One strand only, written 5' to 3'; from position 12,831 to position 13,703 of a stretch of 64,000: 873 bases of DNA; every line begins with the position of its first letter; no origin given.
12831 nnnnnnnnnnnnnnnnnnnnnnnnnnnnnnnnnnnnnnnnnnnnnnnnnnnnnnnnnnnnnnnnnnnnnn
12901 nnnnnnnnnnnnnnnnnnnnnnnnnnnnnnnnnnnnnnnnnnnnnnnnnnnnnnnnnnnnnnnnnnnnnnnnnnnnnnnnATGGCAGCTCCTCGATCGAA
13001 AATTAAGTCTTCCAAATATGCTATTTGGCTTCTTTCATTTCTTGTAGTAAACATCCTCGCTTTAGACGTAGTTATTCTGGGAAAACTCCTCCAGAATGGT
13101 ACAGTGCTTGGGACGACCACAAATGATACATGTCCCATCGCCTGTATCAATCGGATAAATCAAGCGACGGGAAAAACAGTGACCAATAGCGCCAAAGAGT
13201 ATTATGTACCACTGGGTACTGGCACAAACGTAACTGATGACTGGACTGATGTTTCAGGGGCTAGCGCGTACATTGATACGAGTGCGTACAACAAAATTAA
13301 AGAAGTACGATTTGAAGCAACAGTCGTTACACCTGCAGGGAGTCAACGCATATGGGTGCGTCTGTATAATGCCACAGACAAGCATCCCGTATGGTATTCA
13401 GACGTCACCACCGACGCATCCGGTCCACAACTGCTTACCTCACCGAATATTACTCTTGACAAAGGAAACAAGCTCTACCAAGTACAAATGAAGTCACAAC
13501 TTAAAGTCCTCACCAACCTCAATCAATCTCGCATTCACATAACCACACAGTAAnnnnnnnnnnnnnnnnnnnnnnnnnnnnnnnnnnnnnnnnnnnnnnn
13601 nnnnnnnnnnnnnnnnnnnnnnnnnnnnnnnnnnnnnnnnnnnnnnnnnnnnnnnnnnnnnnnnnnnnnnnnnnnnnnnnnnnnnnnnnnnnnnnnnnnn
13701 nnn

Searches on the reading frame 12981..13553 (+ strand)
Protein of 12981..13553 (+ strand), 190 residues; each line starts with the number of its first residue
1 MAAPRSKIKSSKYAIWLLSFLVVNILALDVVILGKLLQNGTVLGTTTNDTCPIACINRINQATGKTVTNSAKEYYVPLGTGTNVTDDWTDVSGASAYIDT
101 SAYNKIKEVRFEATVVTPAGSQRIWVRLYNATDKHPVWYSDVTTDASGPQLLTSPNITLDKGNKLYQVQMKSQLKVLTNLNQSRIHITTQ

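Call 15: find_encoding_contigs(protein=window:12981-13553:+, flank=3000, max_places=8)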
Protein window:12981-13553:+ (190 aa): 8 contigs read that carry it; 4 places shown.
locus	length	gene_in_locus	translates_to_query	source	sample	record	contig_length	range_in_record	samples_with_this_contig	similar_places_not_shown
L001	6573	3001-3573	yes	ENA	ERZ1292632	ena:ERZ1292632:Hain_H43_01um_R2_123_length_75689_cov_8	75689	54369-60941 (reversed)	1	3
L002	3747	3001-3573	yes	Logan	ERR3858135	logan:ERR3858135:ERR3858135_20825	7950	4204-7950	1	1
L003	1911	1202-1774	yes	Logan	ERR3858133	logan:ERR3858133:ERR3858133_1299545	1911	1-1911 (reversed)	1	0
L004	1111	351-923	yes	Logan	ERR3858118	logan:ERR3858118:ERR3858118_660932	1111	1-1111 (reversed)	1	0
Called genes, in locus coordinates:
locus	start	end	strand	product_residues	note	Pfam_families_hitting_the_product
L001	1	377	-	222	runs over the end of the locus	PF08843:AbiEii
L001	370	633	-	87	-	-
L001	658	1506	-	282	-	-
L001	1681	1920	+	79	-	PF04014:MazE_antitoxin (weak)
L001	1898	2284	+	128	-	PF02661:Fic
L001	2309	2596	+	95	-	-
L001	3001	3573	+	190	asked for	-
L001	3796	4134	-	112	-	PF04977:DivIC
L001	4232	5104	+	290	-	PF02899:Phage_int_SAM_1, PF13495:Phage_int_SAM_4, PF00589:Phage_integrase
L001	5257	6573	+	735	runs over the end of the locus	PF00133:tRNA-synt_1, PF09334:tRNA-synt_1g (weak), PF08264:Anticodon_1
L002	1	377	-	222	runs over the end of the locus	PF08843:AbiEii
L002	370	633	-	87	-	-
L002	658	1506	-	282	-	-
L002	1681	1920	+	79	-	PF04014:MazE_antitoxin (weak)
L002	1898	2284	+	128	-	PF02661:Fic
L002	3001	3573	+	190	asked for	-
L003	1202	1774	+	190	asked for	-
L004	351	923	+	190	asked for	-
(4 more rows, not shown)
